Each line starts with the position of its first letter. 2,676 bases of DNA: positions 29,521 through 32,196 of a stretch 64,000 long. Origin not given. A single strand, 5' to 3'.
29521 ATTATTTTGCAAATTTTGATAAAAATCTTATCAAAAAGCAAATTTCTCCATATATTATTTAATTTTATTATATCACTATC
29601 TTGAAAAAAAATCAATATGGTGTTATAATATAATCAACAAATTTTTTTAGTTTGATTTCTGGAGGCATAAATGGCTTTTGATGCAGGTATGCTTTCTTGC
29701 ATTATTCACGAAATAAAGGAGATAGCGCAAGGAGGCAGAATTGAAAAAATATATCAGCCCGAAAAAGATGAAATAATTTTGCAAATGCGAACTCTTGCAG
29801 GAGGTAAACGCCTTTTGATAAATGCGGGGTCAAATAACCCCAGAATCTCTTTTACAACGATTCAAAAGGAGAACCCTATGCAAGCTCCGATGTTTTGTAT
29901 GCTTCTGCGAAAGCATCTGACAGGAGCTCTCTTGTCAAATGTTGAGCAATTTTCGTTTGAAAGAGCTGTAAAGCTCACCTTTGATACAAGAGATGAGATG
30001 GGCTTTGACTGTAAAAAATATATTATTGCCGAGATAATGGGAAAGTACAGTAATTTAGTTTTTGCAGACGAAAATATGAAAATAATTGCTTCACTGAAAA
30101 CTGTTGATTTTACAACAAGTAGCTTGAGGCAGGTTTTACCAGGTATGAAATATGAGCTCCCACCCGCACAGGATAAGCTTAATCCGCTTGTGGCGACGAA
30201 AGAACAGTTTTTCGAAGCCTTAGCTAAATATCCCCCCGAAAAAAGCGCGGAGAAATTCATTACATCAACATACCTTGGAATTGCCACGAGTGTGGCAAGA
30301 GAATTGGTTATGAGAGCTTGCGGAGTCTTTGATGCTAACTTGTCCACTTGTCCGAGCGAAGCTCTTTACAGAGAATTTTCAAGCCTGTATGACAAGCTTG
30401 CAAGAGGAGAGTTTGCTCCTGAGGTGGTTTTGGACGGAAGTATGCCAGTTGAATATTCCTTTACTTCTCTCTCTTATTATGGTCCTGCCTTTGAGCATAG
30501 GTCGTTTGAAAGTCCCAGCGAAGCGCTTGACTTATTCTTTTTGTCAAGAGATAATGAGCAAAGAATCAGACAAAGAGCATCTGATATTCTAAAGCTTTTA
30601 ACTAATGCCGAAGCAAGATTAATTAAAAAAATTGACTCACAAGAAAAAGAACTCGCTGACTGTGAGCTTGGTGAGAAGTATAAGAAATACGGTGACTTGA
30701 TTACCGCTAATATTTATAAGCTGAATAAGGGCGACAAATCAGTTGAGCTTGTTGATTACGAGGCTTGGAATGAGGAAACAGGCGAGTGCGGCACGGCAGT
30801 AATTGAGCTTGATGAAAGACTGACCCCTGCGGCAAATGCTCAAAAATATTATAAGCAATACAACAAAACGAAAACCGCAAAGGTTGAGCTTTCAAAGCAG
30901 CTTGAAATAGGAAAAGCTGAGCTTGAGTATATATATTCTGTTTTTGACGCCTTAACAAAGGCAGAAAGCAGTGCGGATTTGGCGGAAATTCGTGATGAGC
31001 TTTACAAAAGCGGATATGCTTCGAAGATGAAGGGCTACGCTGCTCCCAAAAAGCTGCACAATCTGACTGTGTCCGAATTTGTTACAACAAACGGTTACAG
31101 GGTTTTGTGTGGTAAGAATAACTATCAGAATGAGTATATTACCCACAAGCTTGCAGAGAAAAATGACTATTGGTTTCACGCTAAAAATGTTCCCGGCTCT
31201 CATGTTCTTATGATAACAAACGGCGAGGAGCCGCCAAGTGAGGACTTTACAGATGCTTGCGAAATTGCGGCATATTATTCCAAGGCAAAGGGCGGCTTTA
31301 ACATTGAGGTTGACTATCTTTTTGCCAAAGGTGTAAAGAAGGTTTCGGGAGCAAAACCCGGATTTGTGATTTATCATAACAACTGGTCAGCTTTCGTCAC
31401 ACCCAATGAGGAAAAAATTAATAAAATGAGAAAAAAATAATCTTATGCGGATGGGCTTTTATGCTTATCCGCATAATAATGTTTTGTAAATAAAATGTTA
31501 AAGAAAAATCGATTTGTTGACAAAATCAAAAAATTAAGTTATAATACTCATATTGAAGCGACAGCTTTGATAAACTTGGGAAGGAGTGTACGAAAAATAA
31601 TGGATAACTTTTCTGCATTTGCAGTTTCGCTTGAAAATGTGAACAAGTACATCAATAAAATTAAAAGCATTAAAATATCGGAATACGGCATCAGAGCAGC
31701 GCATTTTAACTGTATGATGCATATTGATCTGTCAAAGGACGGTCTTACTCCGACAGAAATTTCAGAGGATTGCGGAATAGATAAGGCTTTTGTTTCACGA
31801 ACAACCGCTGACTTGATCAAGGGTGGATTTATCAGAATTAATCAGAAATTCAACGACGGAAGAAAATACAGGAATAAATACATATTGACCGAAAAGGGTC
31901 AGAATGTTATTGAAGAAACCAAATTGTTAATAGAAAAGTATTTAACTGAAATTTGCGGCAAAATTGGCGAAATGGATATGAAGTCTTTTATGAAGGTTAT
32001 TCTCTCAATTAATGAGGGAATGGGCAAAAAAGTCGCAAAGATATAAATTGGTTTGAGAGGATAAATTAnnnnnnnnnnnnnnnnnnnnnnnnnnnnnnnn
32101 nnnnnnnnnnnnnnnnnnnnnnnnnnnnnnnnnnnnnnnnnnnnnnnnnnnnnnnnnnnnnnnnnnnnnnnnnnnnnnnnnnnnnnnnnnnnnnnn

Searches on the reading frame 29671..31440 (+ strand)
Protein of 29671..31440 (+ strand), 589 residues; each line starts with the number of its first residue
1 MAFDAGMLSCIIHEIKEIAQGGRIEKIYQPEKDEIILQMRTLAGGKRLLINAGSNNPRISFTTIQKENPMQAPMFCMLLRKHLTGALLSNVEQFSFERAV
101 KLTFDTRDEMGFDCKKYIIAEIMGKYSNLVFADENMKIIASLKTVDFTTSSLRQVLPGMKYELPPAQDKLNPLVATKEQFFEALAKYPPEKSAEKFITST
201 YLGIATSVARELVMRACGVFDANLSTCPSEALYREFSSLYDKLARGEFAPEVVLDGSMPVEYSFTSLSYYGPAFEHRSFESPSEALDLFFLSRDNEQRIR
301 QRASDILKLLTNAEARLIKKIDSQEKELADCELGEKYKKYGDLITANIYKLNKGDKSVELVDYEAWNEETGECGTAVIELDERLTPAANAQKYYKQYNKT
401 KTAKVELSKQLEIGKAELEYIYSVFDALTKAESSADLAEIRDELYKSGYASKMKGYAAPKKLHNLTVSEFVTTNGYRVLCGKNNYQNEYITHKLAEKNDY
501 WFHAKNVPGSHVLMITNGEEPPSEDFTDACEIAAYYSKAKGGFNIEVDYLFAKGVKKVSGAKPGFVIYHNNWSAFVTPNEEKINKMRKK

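Call 13: search_protein_families(library=pfam, proteins=[window:29671-31440:+])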
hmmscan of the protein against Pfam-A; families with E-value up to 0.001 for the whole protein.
window:29671-31440:+ (589 aa): 3 families
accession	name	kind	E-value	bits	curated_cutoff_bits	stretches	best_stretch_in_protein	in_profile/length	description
PF05833.16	NFACT_N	-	7.5e-139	463.9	31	1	5-460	2-453/456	NFACT N-terminal and middle domains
PF05670.18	NFACT-R_1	-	4.3e-14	53.4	29.8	1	469-563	4-105/112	NFACT protein RNA binding domain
PF18297.6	NFACT-R_2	-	1.3e-07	32.1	26.9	1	470-556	4-86/104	NFACT protein RNA binding domain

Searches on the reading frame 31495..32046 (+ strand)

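Call 13: search_protein_families(library=pfam, proteins=[window:31495-32046:+])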
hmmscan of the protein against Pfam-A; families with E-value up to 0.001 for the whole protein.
window:31495-32046:+ (183 aa): 4 families
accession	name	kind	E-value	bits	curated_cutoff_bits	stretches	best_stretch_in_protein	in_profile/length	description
PF12802.13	MarR_2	-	1.8e-06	28.5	27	1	64-115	1-52/61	MarR family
PF21984.2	DnaD_N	-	5.4e-05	23.7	27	1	82-133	34-85/101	DnaD N-terminal domain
PF01047.28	MarR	-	0.00027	21.2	24.6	1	81-124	15-58/59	MarR family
PF13601.12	HTH_34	-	0.00034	21.1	27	1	75-149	6-79/80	Winged helix DNA-binding domain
